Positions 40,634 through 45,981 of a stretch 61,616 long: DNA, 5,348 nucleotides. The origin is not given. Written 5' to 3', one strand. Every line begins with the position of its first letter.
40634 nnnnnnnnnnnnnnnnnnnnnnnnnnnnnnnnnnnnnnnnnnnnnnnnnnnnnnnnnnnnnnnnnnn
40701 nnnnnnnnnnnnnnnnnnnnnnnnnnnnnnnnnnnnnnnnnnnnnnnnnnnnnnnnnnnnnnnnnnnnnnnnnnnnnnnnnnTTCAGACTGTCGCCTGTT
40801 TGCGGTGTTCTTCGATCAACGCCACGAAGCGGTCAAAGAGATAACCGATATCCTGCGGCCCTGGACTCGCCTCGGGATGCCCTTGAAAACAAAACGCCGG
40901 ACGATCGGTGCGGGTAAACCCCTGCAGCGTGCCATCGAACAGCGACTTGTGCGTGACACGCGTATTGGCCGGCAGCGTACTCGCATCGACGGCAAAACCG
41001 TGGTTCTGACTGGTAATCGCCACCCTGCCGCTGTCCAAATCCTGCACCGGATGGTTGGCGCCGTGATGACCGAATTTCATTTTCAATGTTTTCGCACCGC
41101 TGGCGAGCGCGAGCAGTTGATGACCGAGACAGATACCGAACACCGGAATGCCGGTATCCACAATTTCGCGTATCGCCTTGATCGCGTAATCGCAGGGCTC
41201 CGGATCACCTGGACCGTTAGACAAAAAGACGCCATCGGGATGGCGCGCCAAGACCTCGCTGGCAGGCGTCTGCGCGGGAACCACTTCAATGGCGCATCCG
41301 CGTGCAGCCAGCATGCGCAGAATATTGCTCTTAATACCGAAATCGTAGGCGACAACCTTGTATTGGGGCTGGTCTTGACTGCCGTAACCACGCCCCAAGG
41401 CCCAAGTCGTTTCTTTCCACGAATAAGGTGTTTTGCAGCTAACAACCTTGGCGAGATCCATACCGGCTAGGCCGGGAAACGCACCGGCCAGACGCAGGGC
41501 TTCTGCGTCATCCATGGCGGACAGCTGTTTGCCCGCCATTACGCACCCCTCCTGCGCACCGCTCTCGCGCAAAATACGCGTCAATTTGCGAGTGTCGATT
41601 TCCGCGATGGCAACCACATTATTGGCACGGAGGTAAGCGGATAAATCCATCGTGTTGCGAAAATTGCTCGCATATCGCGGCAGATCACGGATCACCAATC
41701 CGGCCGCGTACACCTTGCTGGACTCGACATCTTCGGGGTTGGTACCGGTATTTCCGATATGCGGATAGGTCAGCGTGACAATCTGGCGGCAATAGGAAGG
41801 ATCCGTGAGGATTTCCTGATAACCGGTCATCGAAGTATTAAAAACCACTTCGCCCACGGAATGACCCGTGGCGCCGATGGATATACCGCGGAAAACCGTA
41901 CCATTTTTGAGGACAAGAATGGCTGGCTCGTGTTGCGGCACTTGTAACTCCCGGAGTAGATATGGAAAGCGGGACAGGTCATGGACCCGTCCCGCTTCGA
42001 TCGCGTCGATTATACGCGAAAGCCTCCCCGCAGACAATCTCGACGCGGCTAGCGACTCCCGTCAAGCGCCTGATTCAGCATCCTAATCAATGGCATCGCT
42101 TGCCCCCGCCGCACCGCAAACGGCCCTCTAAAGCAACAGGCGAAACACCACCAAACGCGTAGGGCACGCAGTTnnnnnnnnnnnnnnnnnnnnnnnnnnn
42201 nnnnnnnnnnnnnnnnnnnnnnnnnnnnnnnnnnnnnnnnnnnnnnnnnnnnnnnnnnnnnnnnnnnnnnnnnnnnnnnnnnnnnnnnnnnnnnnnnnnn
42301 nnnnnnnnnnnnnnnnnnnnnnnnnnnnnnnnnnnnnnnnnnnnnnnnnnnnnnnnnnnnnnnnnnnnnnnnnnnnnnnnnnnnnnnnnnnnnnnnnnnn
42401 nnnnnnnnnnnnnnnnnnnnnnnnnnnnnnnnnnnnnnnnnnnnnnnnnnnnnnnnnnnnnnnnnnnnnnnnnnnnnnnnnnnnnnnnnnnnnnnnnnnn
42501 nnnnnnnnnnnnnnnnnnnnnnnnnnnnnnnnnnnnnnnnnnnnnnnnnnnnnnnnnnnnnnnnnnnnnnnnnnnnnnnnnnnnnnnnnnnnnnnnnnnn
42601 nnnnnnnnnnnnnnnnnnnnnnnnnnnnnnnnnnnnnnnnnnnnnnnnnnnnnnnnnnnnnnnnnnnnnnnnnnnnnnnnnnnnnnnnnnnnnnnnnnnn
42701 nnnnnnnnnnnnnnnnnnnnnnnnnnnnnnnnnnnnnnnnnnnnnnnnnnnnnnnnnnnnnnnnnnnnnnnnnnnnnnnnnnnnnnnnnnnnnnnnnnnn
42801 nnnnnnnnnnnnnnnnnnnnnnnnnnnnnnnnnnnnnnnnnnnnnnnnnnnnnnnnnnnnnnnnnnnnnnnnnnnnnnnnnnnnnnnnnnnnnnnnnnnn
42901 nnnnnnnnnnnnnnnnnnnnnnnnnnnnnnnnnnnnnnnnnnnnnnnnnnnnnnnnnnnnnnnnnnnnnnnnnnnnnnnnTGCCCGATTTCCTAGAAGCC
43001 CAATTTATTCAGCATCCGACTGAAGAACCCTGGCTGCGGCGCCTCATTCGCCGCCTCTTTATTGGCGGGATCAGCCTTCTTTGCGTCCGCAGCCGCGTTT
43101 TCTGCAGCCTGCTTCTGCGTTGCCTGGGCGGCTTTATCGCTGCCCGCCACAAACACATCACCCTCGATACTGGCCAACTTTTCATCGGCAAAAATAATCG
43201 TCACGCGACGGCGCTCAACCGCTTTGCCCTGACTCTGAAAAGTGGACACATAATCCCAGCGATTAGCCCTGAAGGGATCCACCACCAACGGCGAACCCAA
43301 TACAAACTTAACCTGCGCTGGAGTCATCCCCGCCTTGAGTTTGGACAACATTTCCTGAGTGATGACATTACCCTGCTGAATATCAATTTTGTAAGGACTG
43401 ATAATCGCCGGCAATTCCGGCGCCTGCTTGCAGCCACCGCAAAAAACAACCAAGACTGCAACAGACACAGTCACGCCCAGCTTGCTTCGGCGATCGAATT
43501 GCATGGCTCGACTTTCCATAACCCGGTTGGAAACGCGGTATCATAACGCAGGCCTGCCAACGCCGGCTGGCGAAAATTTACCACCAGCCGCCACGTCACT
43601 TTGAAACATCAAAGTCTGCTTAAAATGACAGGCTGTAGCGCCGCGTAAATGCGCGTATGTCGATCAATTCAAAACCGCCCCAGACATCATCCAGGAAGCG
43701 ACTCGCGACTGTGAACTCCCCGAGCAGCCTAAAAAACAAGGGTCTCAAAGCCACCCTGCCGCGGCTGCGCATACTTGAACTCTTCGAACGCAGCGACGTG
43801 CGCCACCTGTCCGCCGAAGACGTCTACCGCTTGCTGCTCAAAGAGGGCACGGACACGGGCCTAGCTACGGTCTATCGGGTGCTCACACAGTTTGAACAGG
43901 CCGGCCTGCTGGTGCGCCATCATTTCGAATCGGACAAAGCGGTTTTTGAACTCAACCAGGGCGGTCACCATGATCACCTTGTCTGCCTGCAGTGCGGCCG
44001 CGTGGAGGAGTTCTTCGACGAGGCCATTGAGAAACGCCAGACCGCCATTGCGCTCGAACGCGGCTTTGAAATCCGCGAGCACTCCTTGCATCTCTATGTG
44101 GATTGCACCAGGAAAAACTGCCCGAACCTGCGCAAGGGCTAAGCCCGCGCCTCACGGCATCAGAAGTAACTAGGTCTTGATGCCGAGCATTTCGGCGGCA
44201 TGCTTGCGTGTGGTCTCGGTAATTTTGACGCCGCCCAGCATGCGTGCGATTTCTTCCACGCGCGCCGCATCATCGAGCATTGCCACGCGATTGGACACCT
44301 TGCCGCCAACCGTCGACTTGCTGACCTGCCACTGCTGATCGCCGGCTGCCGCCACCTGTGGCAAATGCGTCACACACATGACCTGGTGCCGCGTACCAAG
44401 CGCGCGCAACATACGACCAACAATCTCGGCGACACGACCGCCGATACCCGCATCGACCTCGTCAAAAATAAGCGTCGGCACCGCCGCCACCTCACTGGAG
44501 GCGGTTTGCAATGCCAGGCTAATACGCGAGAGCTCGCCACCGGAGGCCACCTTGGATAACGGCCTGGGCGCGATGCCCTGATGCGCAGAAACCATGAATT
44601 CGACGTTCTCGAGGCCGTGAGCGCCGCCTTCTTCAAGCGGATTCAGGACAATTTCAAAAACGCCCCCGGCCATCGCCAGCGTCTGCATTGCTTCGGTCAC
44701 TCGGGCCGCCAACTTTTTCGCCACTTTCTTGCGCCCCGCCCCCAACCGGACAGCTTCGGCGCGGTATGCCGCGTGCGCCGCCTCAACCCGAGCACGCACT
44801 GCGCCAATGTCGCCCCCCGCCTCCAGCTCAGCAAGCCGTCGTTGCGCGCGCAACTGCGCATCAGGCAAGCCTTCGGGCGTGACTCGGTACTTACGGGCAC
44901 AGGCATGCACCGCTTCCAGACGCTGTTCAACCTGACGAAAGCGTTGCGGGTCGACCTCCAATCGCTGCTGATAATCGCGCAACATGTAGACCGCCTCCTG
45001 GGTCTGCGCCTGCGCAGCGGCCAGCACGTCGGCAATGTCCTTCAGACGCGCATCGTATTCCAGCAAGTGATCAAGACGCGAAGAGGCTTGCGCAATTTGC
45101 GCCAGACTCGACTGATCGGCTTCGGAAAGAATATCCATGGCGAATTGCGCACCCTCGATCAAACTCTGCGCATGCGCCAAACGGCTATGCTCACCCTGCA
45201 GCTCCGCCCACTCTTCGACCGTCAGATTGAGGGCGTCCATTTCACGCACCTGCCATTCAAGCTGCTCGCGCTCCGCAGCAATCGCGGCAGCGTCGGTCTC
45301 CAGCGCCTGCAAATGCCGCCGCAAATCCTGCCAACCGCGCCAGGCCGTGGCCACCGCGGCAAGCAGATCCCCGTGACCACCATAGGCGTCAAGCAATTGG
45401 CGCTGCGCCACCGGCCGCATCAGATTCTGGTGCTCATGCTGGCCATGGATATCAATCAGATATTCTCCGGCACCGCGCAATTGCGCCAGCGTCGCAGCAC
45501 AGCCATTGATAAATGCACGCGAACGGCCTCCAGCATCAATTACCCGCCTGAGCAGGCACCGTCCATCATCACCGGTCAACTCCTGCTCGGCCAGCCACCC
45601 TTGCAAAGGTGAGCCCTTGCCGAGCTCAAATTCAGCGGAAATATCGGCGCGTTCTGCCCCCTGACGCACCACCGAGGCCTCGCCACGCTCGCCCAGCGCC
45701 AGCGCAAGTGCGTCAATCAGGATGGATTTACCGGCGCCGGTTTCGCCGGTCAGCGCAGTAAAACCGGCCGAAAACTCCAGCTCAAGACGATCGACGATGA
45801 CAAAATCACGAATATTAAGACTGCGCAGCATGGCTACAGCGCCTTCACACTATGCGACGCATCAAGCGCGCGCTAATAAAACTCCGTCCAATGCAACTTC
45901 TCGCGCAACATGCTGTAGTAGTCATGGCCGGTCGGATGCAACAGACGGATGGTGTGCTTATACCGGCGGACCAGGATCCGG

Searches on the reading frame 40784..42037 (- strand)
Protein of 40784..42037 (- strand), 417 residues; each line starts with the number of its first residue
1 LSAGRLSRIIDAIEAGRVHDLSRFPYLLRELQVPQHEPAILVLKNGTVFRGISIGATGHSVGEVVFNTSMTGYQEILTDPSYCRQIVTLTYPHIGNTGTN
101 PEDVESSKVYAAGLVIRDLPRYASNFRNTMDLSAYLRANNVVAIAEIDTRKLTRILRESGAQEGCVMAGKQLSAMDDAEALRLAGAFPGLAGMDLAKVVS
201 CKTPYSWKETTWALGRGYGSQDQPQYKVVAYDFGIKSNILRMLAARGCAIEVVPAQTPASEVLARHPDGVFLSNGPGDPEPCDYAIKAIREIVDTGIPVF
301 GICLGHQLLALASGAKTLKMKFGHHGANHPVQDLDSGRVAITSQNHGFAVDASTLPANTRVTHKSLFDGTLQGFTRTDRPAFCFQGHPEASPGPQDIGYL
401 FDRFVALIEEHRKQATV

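Call 87: search_protein_families(library=ncbifam, proteins=[window:40784-42037:-], max_evalue=1e-15)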
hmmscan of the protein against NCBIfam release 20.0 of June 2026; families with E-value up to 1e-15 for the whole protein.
window:40784-42037:- (417 aa): 4 families
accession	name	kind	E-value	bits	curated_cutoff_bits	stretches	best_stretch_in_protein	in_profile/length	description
TIGR01368.1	CPSaseIIsmall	equivalog_domain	7.5e-143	475.8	307.35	1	39-409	1-360/361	glutamine-hydrolyzing carbamoyl-phosphate synthase small subunit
NF009475.0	PRK12838.1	equivalog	3.7e-126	420.9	221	1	39-413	3-358/359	carbamoyl phosphate synthase small subunit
NF011201.0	PRK14607.1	equivalog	6.3e-17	61.4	670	1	238-390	14-172/534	bifunctional anthranilate synthase component II/anthranilate phosphoribosyltransferase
NF005849.0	PRK07765.1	equivalog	4.2e-16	58.9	308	1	260-390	40-175/219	aminodeoxychorismate/anthranilate synthase component II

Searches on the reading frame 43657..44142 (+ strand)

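Call 87: search_protein_families(library=ncbifam, proteins=[window:43657-44142:+], max_evalue=1e-15)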
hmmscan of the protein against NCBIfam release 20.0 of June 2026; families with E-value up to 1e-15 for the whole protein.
window:43657-44142:+ (161 aa): 3 families
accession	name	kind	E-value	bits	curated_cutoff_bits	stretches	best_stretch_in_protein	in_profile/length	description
NF006999.0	PRK09462.1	equivalog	5.4e-54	181.8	146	1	23-157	6-140/148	ferric iron uptake transcriptional regulator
NF051891.1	TransRegFurHelico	equivalog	4e-25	88.4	200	1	23-152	16-144/148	ferric iron uptake transcriptional regulator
NF051892.1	TransRegFurBacil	equivalog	5.7e-22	78.4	220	1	23-152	10-142/149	ferric iron uptake transcriptional regulator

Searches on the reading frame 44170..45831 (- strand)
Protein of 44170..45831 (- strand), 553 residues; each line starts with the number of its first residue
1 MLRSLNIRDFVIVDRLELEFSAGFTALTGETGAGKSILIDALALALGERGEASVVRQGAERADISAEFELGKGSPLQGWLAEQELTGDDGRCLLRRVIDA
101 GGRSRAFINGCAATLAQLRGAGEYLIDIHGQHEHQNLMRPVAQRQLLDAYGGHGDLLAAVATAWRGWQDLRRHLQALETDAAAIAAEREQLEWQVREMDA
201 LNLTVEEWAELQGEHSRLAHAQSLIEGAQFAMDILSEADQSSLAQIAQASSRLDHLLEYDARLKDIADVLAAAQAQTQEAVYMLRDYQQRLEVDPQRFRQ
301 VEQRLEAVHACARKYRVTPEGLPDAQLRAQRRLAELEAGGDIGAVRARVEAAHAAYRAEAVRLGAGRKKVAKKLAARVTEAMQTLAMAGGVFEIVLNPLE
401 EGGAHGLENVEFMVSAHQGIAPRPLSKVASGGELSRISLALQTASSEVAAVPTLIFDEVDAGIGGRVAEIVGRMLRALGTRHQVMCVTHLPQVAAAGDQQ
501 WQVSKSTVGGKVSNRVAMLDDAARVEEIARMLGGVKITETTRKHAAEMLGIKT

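Call 88: search_protein_families(library=ncbifam, proteins=[window:44170-45831:-], max_evalue=1e-15)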
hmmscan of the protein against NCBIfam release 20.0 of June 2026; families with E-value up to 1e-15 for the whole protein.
window:44170-45831:- (553 aa): 2 families
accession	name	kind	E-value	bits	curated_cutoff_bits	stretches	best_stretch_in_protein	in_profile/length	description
NF008121.0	PRK10869.1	equivalog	1.1e-166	555.6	418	1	1-549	1-551/553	DNA repair protein RecN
TIGR00634.1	recN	equivalog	6.9e-157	523.8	407.85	1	1-549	1-561/563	DNA repair protein RecN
